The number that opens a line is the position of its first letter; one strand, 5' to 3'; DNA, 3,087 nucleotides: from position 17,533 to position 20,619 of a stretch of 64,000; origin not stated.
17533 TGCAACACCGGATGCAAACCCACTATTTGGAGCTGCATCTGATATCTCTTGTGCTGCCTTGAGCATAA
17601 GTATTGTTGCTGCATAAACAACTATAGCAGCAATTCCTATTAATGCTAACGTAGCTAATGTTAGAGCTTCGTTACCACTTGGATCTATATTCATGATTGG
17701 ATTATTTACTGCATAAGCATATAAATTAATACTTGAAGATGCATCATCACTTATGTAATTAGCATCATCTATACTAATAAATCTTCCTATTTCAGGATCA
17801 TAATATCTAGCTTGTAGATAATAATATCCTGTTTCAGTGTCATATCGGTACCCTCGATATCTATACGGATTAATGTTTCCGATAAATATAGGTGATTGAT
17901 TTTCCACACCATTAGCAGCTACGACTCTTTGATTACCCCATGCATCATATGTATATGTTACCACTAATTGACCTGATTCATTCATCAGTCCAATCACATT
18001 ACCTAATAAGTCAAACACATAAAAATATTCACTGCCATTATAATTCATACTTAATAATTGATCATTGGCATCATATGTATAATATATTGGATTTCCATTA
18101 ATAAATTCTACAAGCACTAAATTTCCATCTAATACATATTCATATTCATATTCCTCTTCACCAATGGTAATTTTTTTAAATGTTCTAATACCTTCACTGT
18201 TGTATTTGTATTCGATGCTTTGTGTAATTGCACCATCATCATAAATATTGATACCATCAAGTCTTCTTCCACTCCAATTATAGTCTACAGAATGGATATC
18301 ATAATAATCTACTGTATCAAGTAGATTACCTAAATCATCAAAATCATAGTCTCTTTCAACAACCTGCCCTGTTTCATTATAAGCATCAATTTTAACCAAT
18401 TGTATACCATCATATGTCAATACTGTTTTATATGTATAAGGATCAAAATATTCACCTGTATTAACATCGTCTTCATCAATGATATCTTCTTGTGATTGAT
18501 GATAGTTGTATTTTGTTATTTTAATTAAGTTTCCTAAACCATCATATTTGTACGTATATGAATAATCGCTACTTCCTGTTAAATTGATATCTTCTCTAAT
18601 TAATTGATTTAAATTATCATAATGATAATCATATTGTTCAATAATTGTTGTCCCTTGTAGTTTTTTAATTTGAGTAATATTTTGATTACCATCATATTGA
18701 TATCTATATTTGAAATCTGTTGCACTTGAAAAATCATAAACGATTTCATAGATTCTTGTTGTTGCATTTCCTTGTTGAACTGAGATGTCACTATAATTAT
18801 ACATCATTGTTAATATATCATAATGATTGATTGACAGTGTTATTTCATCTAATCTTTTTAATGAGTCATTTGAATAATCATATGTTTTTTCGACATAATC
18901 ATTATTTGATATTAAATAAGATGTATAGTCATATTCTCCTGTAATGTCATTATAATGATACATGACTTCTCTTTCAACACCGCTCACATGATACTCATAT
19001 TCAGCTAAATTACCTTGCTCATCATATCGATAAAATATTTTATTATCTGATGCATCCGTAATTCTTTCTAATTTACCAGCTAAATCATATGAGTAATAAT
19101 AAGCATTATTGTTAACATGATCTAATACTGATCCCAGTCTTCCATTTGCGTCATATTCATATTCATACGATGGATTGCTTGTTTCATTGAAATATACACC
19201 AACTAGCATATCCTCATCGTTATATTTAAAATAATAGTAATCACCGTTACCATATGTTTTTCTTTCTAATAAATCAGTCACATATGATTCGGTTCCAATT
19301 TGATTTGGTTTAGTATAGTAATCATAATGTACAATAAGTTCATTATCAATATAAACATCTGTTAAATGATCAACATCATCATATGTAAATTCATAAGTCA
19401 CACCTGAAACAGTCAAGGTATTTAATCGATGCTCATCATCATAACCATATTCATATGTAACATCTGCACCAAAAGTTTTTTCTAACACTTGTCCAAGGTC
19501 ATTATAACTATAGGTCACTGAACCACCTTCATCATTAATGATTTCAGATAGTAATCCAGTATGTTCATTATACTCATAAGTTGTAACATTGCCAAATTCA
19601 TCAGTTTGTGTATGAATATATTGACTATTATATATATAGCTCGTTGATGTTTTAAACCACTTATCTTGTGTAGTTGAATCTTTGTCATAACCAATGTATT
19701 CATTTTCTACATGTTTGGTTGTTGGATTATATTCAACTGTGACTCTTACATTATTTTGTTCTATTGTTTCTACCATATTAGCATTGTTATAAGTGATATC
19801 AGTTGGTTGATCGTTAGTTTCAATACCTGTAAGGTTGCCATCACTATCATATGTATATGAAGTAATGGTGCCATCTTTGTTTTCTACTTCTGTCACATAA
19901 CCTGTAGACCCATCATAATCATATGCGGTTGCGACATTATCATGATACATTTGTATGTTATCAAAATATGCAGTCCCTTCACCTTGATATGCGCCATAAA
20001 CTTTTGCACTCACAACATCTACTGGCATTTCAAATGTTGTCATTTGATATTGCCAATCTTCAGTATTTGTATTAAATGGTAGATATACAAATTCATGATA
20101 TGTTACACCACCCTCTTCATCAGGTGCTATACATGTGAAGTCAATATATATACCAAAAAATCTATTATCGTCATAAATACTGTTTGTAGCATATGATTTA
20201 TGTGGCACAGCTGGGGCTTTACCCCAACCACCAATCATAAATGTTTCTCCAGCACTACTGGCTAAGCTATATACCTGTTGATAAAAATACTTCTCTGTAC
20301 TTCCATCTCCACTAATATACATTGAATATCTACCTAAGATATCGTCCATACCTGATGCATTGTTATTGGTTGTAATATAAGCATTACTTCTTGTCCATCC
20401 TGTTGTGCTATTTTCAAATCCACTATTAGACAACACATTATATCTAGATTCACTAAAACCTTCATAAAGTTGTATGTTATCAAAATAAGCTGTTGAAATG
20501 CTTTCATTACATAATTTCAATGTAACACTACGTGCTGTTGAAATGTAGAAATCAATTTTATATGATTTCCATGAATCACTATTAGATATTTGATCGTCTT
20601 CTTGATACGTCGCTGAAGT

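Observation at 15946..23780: Self-contained RHS/YD-repeat polymorphic toxin cassette in an Acholeplasma-like (probably wall-less) genome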

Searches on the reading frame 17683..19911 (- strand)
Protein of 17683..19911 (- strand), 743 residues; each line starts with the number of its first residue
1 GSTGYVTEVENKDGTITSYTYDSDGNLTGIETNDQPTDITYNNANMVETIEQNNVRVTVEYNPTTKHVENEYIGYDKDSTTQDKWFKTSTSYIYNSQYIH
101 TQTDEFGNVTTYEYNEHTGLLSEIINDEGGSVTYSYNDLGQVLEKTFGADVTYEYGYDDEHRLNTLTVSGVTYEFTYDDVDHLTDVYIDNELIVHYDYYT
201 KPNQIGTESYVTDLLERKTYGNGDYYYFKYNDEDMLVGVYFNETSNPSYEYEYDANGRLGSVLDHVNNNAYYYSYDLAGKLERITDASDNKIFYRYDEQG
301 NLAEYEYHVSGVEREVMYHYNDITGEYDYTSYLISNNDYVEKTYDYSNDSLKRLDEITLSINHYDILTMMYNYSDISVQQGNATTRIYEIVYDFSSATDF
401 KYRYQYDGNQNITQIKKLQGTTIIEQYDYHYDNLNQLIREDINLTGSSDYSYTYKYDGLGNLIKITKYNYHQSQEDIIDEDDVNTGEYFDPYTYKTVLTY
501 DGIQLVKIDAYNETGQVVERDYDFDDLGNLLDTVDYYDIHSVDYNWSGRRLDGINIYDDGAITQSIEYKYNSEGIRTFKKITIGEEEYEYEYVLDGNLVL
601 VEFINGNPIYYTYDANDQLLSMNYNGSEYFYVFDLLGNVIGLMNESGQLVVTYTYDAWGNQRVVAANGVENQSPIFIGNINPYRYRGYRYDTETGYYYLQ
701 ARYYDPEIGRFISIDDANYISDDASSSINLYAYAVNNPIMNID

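Call 67: search_protein_families(library=pfam, proteins=[window:17683-19911:-], max_evalue=0.1)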
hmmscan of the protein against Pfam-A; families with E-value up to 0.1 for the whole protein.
window:17683-19911:- (743 aa): 2 families
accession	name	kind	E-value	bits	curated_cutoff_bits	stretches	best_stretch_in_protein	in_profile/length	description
PF05593.20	RHS_repeat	-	3.6e-26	91.4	22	7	275-304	1-30/38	RHS Repeat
PF03527.20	RHS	-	0.00047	20.4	27.9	1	629-660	2-33/38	RHS protein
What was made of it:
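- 17950..19911 (-): Distal YD/RHS repeat array (shell). PF05593 91.4 bits with 7 repeats in this segment (call 67).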

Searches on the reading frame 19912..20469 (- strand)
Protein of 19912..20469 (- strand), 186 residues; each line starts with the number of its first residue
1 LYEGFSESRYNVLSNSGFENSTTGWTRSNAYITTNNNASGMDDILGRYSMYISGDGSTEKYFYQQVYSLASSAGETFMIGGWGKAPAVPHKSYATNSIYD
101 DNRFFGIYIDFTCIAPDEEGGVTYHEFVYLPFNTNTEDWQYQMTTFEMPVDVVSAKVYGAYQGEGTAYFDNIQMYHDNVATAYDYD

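Call 67: search_protein_families(library=pfam, proteins=[window:19912-20469:-], max_evalue=0.1)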
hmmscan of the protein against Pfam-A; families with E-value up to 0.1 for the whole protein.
window:19912-20469:- (186 aa): 1 family
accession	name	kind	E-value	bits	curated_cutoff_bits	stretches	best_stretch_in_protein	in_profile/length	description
PF02018.23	CBM_4_9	-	0.00074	20.3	25.9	1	11-152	2-122/136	Carbohydrate binding domain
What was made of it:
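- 20014..20439 (-): CBM_4_9-like insert (the second of two similar ...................(L/M)Y modules). Possibly receptor-binding. PF02018 E 7e-4, 20.3 bits, below cutoff (call 67).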
